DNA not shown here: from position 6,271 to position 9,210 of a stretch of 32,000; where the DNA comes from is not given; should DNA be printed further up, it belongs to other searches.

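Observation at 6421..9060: The 879-aa anchored DUF5696-like protein may hide an unclassified glycoside-hydrolase-like TIM barrel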

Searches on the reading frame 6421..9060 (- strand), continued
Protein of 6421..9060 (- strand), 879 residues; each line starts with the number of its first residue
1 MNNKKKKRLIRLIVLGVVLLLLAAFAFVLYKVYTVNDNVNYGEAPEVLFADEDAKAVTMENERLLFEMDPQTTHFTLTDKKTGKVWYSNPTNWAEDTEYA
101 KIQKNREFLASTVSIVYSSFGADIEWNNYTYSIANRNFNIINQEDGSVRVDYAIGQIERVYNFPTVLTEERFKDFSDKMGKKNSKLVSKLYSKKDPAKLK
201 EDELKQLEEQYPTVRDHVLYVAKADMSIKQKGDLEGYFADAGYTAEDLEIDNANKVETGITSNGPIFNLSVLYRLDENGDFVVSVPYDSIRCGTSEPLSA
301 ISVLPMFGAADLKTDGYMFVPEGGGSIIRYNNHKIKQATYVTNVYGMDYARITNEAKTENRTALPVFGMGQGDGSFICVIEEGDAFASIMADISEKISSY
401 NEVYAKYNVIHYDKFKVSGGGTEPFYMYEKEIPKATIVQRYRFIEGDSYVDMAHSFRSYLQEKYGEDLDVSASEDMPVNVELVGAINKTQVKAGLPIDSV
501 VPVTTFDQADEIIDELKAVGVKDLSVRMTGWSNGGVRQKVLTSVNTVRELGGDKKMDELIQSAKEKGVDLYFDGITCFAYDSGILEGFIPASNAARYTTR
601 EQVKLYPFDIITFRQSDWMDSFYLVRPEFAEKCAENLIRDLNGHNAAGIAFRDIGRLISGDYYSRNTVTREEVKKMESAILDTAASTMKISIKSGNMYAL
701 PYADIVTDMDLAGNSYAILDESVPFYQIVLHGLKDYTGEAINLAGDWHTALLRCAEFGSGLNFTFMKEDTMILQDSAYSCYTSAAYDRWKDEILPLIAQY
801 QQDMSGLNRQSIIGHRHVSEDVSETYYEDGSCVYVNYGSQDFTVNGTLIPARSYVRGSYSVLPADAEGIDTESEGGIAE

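Call 29: search_solved_structures(query=A1, max_evalue=10, show_alignments=3)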
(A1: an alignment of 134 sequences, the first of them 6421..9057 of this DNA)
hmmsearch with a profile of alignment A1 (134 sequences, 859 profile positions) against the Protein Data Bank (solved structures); distinct sequences matched with E-value up to 10: 6.
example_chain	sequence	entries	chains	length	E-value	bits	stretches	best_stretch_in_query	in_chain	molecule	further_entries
5opq_A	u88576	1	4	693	6.4e-12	47.5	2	49-95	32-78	3,6-anhydro-D-galactosidase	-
8rzg_A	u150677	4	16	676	7.1e-12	47.4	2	51-95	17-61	Conserved hypothetical periplasmic protein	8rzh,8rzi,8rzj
8rzk_A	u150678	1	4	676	7.1e-12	47.4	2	51-95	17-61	Conserved hypothetical periplasmic protein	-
5wzq_A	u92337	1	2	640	9.3e-09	37.1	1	433-568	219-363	Alpha-N-acetylgalactosaminidase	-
5wzn_A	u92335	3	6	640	9.9e-09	37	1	434-564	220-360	Alpha-N-acetylgalactosaminidase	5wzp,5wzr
2wc7_A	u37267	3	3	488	2.4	9.2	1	538-578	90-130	ALPHA AMYLASE, CATALYTIC REGION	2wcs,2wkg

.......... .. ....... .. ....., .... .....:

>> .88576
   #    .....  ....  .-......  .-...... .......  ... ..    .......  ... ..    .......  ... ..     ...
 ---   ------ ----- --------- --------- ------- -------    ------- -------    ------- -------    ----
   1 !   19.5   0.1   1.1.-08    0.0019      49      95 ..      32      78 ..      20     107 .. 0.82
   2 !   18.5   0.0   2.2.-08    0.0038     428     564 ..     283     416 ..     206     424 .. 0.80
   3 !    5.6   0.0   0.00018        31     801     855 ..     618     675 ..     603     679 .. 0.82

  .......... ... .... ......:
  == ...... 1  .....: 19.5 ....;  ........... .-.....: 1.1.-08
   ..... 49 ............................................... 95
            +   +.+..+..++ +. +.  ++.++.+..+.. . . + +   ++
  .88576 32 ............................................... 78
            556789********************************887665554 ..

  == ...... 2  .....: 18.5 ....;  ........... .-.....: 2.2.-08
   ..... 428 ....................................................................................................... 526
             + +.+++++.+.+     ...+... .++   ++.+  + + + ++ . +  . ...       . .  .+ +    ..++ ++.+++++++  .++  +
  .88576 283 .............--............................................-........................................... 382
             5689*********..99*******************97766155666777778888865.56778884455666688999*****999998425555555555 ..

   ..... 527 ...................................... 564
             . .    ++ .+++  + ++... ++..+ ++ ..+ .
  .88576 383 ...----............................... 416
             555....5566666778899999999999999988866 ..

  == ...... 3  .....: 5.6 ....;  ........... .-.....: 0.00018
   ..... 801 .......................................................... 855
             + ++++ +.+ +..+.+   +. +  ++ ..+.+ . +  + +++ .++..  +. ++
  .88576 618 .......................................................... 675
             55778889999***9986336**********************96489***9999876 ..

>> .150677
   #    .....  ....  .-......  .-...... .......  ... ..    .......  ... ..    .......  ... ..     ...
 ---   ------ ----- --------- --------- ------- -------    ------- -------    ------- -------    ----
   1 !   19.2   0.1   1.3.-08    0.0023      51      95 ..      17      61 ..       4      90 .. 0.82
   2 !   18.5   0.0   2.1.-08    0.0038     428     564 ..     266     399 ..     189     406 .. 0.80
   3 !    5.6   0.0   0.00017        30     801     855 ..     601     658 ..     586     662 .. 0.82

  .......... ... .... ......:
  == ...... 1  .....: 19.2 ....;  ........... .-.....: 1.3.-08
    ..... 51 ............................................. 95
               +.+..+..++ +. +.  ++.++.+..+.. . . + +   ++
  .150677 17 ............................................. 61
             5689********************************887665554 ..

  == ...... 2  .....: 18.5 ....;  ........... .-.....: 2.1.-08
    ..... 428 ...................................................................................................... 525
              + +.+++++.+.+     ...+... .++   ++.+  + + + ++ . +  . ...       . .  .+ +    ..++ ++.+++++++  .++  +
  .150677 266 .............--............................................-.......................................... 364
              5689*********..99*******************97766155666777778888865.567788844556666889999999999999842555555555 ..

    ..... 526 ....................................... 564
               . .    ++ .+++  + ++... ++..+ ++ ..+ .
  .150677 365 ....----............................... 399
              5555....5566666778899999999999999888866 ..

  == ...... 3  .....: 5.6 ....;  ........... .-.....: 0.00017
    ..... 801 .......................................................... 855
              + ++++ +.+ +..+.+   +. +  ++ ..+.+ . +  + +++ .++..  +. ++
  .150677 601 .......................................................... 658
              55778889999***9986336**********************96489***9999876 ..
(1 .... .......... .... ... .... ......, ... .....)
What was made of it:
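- They are also the only families found by sequence profiles (call 29).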

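Call 42: find_encoding_contigs(protein=P0077, flank=10000, max_places=1)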
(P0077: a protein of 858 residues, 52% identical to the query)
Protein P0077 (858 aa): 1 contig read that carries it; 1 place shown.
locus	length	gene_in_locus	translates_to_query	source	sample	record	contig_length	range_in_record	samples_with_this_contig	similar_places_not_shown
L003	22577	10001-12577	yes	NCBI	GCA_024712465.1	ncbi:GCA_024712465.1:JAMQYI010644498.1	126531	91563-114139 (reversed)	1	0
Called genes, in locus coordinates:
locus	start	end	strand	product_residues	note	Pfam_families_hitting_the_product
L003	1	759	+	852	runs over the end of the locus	PF00331:Glyco_hydro_10, PF04616:Glyco_hydro_43, PF03422:CBM_6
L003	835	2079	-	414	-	PF00150:Cellulase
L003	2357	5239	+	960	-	PF01547:SBP_bac_1, PF13416:SBP_bac_8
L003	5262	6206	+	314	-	PF00528:BPD_transp_1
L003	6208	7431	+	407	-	PF00528:BPD_transp_1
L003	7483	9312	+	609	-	PF01436:NHL (weak), PF13432:TPR_16 (weak)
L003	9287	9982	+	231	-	PF04893:Yip1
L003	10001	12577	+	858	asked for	PF18952:DUF5696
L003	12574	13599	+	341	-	PF00528:BPD_transp_1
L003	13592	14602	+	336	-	PF00528:BPD_transp_1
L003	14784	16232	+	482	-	PF01547:SBP_bac_1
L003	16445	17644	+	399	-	PF01306:LacY_symp (weak), PF12832:MFS_1_like, PF07690:MFS_1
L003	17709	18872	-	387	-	PF00753:Lactamase_B, PF19583:ODP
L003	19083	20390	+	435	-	PF00999:Na_H_Exchanger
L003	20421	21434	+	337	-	PF18152:DAHP_snth_FXD, PF00793:DAHP_synth_1, PF03102:NeuB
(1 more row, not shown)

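Call 43: find_encoding_contigs(protein=P0064, flank=10000, max_places=1)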
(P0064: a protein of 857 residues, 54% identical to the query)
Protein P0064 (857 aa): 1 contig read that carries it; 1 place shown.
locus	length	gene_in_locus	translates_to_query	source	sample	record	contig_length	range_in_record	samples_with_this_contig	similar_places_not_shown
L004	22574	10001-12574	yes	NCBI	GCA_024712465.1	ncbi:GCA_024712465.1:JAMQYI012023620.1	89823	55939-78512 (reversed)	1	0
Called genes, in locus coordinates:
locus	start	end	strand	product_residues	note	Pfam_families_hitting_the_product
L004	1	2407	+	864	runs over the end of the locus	PF00331:Glyco_hydro_10, PF04616:Glyco_hydro_43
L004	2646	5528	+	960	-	PF01547:SBP_bac_1, PF13416:SBP_bac_8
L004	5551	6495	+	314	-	PF00528:BPD_transp_1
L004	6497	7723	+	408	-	PF00528:BPD_transp_1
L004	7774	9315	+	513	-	PF01436:NHL (faint)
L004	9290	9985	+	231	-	PF04893:Yip1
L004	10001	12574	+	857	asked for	PF18952:DUF5696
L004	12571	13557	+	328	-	PF00528:BPD_transp_1 (weak)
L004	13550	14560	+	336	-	PF00528:BPD_transp_1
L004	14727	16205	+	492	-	PF01547:SBP_bac_1 (weak)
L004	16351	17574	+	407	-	PF00331:Glyco_hydro_10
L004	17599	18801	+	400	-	PF01306:LacY_symp (weak), PF07690:MFS_1 (weak), PF12832:MFS_1_like, PF07690:MFS_1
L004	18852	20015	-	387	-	PF00753:Lactamase_B, PF19583:ODP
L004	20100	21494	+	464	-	PF00999:Na_H_Exchanger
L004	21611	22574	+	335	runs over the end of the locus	PF18152:DAHP_snth_FXD, PF00793:DAHP_synth_1, PF03102:NeuB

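Call 44: predict_structure(alignment_id=A1)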
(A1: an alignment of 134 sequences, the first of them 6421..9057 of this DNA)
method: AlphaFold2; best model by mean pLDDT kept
length: 878 residues; sequences in the alignment: 134
mean_pLDDT: 94.4   pTM: 0.91
mean pLDDT of the five models: 94.4, 94.2, 93.9, 93.8, 93.8
residues with pLDDT >= 90: 783; 70-90: 74; 50-70: 8; < 50: 13
segments of 3 or more residues with pLDDT < 50: 867-878
pLDDT, mean of each block of 10 residues (from residue 1): 87 96 92 78 94 95 98 98 97 92 95 95 97 96 98 91 96 97 97 97 96 97 92 95 94 79 94 97 98 96 98 97 97 96 96 84 97 96 98 97 98 85 91 98 96 97 91 97 97 96 99 98 98 96 98 98 98 96 93 97 91 90 98 98 98 97 95 98 98 95 97 94 97 98 97 98 98 93 97 97 97 96 98 98 97 94 56 39
secondary structure, 60 per line:
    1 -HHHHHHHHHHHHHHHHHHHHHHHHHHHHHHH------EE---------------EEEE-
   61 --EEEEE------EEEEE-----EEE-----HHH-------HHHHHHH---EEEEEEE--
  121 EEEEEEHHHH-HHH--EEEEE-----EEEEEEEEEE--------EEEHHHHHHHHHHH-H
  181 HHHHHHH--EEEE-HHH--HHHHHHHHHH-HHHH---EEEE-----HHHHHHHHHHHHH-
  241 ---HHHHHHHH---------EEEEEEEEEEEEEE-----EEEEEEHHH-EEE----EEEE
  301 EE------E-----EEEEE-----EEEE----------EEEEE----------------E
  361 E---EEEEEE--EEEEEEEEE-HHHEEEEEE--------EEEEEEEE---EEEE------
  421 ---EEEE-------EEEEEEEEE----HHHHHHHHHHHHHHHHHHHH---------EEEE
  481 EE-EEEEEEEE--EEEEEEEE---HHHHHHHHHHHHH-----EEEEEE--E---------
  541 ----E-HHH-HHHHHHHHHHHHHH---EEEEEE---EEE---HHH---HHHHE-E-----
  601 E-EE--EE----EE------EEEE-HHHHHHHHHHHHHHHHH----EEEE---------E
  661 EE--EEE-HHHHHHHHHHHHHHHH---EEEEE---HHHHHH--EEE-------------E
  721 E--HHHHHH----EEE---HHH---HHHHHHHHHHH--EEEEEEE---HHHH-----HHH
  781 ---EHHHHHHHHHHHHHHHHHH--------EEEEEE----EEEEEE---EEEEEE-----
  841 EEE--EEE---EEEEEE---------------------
elements in order (helices of 4 or more, strands of 3 or more residues): H2-32 E56-59 E63-67 E74-78 E84-86 H102-108 E112-118 E121-126 H127-130 E137-141 E147-156 E165-167 H168-178 H180-187 E190-193 H200-209 H211-214 E218-221 H227-239 H244-251 E261-274 E280-285 E290-292 E297-302 E315-319 E325-328 E339-343 E365-370 E373-381 E386-391 E400-407 E411-414 E424-427 E435-443 H448-467 E477-482 E484-491 E494-501 H505-517 E523-528 H551-564 E568-573 E577-579 H589-592 E621-624 H626-642 E647-650 E660-662 E665-667 H669-684 E688-692 H696-701 E704-706 H724-729 E734-736 H746-756 E759-765 H769-772 H785-802 E811-816 E821-826 E830-835 E841-843 E846-848 E852-857
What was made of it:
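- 8971..9036 (-): N-terminal membrane anchor, residues 9-30 (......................) after a KKKKR stretch. Continuous helix 2-32 in the model (call 44).
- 8302..8565 (-): About 90-residue helical insertion in the N-domain (residues about 166-253), absent from DagB. Helices 168-251 (model numbering) in call 44.
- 6487..6627 (-): C-terminal beta-sandwich, residues about 812-858. DSSP (call 44).
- On GH129 (CAZy): Model pLDDT 94.4 (call 44).
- Checked: AlphaFold models it as one continuous helix (call 44). The AlphaFold2 model (mean pLDDT 94.4, pTM 0.91, call 44) has eight strand/helix units.
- Fold: the AlphaFold2 model has pLDDT 94.4 and pTM 0.91 (call 44).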

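Call 46: fold_search(model_id=the predicted structure, library=pdb)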
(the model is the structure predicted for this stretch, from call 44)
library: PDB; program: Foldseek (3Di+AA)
matches with E <= 10: 1209; with E <= 0.001: 508
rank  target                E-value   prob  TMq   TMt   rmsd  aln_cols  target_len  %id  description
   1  5opq_A                3.2e-31  1.00  0.51  0.65   8.2       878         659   12  A 3,6-anhydro-D-galactosidase produced by Zobellia galactanivorans. This is an exo-lytic enzyme that hydrolyzes termin (released 2017-11-29)
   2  5opq_D                7.4e-31  1.00  0.51  0.65   8.8       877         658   13  A 3,6-anhydro-D-galactosidase produced by Zobellia galactanivorans. This is an exo-lytic enzyme that hydrolyzes termin (released 2017-11-29)
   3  8rzk_A                1.2e-30  1.00  0.52  0.67   7.7       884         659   13  The Michaelis complex of ZgGH129 D486N from Zobellia galactanivorans with neo-b/k-oligo-carrageenan tetrasaccharide (b (released 2024-07-31)
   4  5wzq_A                1.7e-25  1.00  0.51  0.70   7.5       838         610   13  Alpha-N-acetylgalactosaminidase NagBb from Bifidobacterium bifidum - quadruple mutant (released 2017-06-07)
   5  5wzn_A                6.0e-25  1.00  0.51  0.70   7.6       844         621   12  Alpha-N-acetylgalactosaminidase NagBb from Bifidobacterium bifidum - GalNAc complex (released 2017-06-07)
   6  5wzp_A                6.7e-25  1.00  0.50  0.70   7.8       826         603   12  Alpha-N-acetylgalactosaminidase NagBb from Bifidobacterium bifidum - ligand free (released 2017-06-07)
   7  5wzq_B                8.2e-25  1.00  0.51  0.70   7.5       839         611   12  Alpha-N-acetylgalactosaminidase NagBb from Bifidobacterium bifidum - quadruple mutant (released 2017-06-07)
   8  5wzr_A                1.1e-24  1.00  0.52  0.70   7.4       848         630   12  Alpha-N-acetylgalactosaminidase NagBb from Bifidobacterium bifidum - Gal-NHAc-DNJ complex (released 2017-06-07)
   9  5wzn_B                3.7e-24  1.00  0.52  0.71   7.6       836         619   12  Alpha-N-acetylgalactosaminidase NagBb from Bifidobacterium bifidum - GalNAc complex (released 2017-06-07)
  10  5wzp_B                4.8e-24  1.00  0.49  0.69   8.0       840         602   12  Alpha-N-acetylgalactosaminidase NagBb from Bifidobacterium bifidum - ligand free (released 2017-06-07)
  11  5wzr_B                2.6e-23  1.00  0.52  0.69   7.3       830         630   13  Alpha-N-acetylgalactosaminidase NagBb from Bifidobacterium bifidum - Gal-NHAc-DNJ complex (released 2017-06-07)
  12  6sh9_B                5.3e-17  1.00  0.40  0.28  10.2       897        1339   10  EngBF DARPin Fusion 4b D12 (released 2019-11-06)
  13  6qev_B                6.5e-17  1.00  0.41  0.29   9.9       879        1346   10  EngBF DARPin Fusion 4b B6 (released 2019-11-06)
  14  6qep                  1.7e-16  1.00  0.40  0.28  10.1       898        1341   10  EngBF DARPin Fusion 4b H14 (released 2019-11-06)
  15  6qfo                  2.0e-16  1.00  0.39  0.28   9.9       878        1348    9  EngBF DARPin Fusion 9b 3G124 (released 2019-11-06)
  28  5oht_A                1.3e-13  1.00  0.40  0.50  10.6       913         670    9  A GH31 family sulfoquinovosidase from E. coli in complex with aza-sugar inhibitor IFGSQ (released 2018-08-08)
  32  5oht_B                6.2e-13  1.00  0.35  0.44  10.5       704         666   11  A GH31 family sulfoquinovosidase from E. coli in complex with aza-sugar inhibitor IFGSQ (released 2018-08-08)
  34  6phw_A                6.9e-12  1.00  0.39  0.46  10.7       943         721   10  SpAga D472N structure in complex with melibiose (released 2019-10-02)
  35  2yfn                  1.5e-11  1.00  0.40  0.47  14.7       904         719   10  galactosidase domain of alpha-galactosidase-sucrose kinase, AgaSK (released 2011-09-28)
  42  1xsi_A                1.5e-10  1.00  0.33  0.36  13.9       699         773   10  Structure of a Family 31 alpha glycosidase (released 2004-10-26)
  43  1we5_D                1.6e-10  1.00  0.33  0.37  12.6       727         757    9  Crystal Structure of Alpha-Xylosidase from Escherichia coli (released 2005-02-15)
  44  1we5_F                1.9e-10  1.00  0.32  0.36  13.1       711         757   10  Crystal Structure of Alpha-Xylosidase from Escherichia coli (released 2005-02-15)
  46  4fnt_A                2.4e-10  1.00  0.36  0.42  12.6       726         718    9  Crystal structure of GH36 alpha-galactosidase AgaA A355E D548N from Geobacillus stearothermophilus in complex with raf (released 2012-10-03)
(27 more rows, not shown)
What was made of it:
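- On GH129 (CAZy): Foldseek to 5wzq/5wzn E 2e-25 to 6e-25, TM 0.70 (call 46).
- Closest known: DagB / ZgGH129. Same: It is the best Foldseek hit (E 3e-31, call 46).
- Closest known: GH101 endo-alpha-N-acetylgalactosaminidases. Same: They share the barrel plus flanking beta-domains, with Foldseek E about 1e-15 to 1e-17 (call 46).
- Foldseek against the PDB gives DagB 5opq E 3e-31 (TM 0.65), NagBb 5wzq/5wzn E 2e-25 to 6e-25 (TM 0.70), GH101 E about 1e-15 to 1e-17, and GH36/GH31 about 1e-13 (call 46). GH31 (5oht, 1xsi, 1we5) and GH36 (6phw, 2yfn, 4fnt) structures are significant Foldseek hits, E 1e-10 to 1e-13 (call 46). GH129-like and GH129 hits are 12-18 orders of magnitude better (call 46).
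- Tried and rejected: I considered and rejected GH31/GH36 as the closest family (call 46).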

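Call 56: search_protein_families(library=pfam, proteins=[window:6424-9060:-], max_evalue=10)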
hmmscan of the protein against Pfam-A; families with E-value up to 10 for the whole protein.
window:6424-9060:- (879 aa): 3 families
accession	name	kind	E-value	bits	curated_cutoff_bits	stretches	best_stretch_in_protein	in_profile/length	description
PF18952.6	DUF5696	-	3.1e-189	630.8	25.6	1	246-854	2-612/612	Family of unknown function (DUF5696)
PF22777.1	VKGC_lumenal_dom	-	0.071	13.5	27.7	1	69-114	48-93/152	Vitamin K-dependent gamma-carboxylase, lumenal domain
PF18325.7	Fas_alpha_ACP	-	0.19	12.4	30.6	1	173-211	75-114/162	Fatty acid synthase subunit alpha Acyl carrier domain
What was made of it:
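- Closest known: DagB / ZgGH129. Same: A DagB ortholog passes the Pfam DUF5696 threshold (call 56).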
